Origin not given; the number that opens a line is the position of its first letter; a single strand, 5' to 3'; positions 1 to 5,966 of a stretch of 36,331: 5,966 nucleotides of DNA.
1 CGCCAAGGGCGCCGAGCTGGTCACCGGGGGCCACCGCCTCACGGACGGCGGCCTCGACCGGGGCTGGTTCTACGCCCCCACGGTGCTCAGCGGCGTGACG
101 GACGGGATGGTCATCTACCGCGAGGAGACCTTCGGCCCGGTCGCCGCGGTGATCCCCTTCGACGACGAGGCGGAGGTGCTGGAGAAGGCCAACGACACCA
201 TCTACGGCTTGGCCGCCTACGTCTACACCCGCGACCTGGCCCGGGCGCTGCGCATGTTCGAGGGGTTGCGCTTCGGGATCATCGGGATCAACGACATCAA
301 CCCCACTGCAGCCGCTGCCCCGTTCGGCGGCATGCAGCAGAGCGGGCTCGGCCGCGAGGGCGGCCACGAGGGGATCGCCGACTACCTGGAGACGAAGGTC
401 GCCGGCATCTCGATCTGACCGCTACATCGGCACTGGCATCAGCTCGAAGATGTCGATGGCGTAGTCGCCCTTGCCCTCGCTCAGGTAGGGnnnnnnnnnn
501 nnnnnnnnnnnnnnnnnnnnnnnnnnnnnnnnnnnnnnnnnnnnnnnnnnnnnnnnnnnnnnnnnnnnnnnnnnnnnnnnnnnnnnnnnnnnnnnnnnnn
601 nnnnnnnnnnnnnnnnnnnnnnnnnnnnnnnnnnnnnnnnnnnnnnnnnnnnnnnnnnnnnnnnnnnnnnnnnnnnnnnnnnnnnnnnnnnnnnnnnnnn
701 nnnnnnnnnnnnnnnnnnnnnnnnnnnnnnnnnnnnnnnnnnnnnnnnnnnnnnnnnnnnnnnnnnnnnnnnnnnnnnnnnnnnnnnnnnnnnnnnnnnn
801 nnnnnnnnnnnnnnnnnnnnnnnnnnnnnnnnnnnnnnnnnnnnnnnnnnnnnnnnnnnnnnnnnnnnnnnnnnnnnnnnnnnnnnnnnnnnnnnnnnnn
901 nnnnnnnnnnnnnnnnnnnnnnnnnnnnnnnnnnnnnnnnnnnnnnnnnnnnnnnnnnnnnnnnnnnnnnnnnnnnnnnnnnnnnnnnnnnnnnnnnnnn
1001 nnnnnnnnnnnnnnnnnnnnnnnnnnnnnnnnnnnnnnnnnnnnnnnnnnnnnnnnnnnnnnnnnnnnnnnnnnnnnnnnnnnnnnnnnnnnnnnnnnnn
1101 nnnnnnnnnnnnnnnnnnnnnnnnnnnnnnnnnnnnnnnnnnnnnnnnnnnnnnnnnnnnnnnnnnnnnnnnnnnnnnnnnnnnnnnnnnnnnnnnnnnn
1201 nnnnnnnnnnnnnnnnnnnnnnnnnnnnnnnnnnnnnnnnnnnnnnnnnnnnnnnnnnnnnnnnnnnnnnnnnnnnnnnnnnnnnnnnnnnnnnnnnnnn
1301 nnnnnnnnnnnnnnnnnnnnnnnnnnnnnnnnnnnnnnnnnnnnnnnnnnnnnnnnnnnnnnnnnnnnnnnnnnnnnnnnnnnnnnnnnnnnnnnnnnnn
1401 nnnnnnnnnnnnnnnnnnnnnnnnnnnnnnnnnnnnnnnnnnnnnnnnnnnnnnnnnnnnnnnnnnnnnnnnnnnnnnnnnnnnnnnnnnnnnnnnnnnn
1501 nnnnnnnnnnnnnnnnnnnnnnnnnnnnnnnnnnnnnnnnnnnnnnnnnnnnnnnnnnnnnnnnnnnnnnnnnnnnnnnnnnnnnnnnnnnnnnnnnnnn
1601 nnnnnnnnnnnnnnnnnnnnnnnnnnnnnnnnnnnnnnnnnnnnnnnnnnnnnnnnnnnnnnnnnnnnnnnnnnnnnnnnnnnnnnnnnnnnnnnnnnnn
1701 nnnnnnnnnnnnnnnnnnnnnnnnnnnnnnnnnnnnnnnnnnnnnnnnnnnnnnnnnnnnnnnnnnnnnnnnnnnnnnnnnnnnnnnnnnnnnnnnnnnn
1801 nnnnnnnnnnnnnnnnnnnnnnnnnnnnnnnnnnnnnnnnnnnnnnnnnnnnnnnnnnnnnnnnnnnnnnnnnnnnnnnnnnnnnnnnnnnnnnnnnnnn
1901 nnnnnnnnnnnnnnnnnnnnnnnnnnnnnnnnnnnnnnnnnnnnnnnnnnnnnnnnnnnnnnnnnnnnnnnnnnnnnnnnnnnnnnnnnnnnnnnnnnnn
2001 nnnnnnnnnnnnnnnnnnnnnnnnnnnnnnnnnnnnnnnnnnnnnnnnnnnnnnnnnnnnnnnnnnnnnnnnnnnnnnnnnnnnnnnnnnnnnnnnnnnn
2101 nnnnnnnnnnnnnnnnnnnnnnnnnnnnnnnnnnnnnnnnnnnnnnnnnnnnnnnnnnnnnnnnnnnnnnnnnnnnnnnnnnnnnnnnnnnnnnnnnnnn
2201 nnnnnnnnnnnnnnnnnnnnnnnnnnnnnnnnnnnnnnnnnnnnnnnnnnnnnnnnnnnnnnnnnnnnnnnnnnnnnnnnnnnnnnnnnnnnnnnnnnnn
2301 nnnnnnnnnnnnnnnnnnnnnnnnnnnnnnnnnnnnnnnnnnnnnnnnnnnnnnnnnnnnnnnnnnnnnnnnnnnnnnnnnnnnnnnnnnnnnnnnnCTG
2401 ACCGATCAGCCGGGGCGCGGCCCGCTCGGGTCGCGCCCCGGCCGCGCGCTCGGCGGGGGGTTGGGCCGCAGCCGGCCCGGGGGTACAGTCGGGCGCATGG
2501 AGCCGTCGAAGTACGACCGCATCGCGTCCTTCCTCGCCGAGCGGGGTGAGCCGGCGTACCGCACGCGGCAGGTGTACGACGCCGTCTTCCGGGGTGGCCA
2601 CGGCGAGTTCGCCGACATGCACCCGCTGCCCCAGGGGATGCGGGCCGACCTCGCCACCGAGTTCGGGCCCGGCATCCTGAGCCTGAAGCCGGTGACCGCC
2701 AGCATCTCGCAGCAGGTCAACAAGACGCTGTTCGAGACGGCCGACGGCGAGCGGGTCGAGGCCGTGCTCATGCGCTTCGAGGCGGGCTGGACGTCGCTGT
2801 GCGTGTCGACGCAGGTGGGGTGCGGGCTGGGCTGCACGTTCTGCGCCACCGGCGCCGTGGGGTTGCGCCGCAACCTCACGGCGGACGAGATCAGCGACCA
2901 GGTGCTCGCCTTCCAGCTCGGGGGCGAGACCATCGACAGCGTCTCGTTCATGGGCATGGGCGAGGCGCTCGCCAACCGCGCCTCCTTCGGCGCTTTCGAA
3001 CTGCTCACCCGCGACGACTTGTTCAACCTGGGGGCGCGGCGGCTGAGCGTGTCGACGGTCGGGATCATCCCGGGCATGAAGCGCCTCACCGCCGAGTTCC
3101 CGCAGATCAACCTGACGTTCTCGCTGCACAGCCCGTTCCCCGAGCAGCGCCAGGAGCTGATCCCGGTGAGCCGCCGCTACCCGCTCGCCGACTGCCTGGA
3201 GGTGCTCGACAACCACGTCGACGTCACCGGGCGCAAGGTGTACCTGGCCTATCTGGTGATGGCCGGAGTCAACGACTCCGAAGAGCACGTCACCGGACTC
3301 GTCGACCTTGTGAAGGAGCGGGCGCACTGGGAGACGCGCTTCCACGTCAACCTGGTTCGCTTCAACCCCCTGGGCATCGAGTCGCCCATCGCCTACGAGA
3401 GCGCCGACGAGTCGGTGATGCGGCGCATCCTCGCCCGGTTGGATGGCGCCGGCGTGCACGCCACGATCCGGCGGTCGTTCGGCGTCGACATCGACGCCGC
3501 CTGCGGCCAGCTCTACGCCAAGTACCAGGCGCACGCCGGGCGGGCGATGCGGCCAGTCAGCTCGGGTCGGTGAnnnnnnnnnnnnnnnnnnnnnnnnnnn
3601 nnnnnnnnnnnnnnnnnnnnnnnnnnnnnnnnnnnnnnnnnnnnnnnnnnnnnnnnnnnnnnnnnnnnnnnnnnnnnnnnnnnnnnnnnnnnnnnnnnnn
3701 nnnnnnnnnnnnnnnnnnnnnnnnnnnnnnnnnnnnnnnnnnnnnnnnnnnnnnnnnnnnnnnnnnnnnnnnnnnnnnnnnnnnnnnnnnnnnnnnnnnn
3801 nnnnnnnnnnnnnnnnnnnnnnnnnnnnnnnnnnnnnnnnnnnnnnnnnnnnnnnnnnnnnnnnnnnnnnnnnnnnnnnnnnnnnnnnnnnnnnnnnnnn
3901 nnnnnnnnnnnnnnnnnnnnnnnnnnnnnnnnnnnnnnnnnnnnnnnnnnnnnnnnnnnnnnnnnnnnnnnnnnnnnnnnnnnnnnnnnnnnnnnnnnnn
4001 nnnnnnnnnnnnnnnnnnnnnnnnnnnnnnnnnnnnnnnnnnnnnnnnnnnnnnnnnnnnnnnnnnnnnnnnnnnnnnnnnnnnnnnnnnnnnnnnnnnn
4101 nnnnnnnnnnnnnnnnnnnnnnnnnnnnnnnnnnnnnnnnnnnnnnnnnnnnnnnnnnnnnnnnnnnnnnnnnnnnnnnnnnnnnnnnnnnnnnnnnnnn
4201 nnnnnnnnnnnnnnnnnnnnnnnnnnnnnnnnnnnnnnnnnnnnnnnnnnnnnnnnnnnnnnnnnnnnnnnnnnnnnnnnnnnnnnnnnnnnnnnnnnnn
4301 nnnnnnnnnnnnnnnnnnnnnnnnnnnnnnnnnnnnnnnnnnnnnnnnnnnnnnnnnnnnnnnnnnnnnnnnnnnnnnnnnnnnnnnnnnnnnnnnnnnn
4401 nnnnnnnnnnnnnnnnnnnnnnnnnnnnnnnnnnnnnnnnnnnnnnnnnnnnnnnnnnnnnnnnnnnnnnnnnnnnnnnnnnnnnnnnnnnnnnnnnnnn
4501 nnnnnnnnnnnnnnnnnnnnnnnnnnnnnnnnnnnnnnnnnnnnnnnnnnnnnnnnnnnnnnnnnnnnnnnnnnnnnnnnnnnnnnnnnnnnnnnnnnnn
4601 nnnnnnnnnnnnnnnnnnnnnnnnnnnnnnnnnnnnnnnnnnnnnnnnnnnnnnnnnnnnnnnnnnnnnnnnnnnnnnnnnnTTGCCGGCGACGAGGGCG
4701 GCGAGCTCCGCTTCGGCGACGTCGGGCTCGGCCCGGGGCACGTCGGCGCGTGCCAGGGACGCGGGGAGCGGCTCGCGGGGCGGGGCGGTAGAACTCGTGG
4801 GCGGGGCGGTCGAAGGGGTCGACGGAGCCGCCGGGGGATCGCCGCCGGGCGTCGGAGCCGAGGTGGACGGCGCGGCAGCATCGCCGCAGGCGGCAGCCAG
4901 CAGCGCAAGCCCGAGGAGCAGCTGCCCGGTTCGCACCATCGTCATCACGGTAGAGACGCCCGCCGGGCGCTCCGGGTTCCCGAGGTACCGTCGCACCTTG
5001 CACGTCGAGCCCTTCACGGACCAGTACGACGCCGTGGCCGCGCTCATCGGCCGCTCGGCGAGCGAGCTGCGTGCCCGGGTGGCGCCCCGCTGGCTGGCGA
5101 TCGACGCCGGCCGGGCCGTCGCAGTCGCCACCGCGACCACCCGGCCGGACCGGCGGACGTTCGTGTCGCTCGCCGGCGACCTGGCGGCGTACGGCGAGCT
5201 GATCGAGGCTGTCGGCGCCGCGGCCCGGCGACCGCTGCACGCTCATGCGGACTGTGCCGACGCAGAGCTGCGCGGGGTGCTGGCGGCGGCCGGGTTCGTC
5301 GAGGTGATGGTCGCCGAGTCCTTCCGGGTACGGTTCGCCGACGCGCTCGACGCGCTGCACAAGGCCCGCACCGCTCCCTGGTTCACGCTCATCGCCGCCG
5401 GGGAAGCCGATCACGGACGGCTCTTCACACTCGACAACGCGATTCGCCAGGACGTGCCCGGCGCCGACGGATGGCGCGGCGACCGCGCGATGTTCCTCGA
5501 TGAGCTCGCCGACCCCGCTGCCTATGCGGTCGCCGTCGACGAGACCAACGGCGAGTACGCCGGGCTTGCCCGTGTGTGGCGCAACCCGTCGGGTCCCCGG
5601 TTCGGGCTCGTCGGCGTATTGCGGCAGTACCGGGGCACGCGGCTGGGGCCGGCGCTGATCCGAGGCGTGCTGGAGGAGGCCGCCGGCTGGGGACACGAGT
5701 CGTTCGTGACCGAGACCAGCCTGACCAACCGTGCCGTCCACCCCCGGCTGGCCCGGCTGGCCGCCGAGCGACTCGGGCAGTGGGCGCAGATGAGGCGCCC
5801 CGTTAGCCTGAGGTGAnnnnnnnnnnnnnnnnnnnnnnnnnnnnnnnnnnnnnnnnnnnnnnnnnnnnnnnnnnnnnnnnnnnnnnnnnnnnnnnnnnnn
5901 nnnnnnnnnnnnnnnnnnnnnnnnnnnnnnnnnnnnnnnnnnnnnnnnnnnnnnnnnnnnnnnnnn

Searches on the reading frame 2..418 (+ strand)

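Call 23: search_protein_families(library=pfam, proteins=[window:2-418:+], max_evalue=0.01)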
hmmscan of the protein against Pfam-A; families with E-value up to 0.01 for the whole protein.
window:2-418:+ (138 aa): 1 family
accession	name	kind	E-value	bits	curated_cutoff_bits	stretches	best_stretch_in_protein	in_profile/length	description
PF00171.27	Aldedh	-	9.5e-47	160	23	1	2-133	330-460/461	Aldehyde dehydrogenase family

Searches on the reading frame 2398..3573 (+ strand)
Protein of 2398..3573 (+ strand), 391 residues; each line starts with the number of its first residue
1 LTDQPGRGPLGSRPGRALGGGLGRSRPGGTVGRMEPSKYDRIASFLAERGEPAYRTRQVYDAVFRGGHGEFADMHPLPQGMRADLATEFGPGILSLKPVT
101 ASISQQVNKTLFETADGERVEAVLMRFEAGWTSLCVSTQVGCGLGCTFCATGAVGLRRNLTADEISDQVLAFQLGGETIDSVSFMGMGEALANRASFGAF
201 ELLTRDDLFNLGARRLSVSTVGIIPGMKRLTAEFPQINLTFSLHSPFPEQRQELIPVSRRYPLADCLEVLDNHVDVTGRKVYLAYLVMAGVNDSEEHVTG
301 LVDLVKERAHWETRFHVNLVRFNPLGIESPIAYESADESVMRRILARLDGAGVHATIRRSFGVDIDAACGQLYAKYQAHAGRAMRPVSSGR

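Call 23: search_protein_families(library=pfam, proteins=[window:2398-3573:+], max_evalue=0.01)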
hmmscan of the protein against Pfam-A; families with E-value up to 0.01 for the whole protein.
window:2398-3573:+ (391 aa): 2 families
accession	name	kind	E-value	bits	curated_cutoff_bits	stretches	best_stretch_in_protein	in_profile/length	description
PF04055.27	Radical_SAM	-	3.6e-11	44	29.5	1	137-297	2-161/166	Radical SAM superfamily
PF21016.3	RlmN_N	-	5.8e-05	23.2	24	1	40-87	9-56/60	Ribosomal RNA large subunit methyltransferase N-terminal domain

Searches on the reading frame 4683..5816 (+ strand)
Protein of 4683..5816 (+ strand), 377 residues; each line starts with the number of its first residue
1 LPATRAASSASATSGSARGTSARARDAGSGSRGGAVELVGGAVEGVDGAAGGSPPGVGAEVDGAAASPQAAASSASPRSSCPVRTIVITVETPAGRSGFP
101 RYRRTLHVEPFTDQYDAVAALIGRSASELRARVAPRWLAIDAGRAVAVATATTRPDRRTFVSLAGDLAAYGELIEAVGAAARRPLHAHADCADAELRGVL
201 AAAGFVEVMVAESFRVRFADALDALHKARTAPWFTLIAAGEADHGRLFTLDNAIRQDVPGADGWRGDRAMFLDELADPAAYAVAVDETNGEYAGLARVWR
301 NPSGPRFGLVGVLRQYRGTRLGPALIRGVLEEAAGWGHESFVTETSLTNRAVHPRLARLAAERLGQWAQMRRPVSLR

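Call 23: search_protein_families(library=pfam, proteins=[window:4683-5816:+], max_evalue=0.01)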
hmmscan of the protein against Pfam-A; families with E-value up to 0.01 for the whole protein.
window:4683-5816:+ (377 aa): 2 families
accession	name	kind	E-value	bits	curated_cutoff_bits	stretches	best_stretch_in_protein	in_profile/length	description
PF00583.31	Acetyltransf_1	-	1.1e-06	29.4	20.7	1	269-353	23-108/116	Acetyltransferase (GNAT) family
PF13508.13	Acetyltransf_7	-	0.0036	18.1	27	1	281-341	5-62/84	Acetyltransferase (GNAT) domain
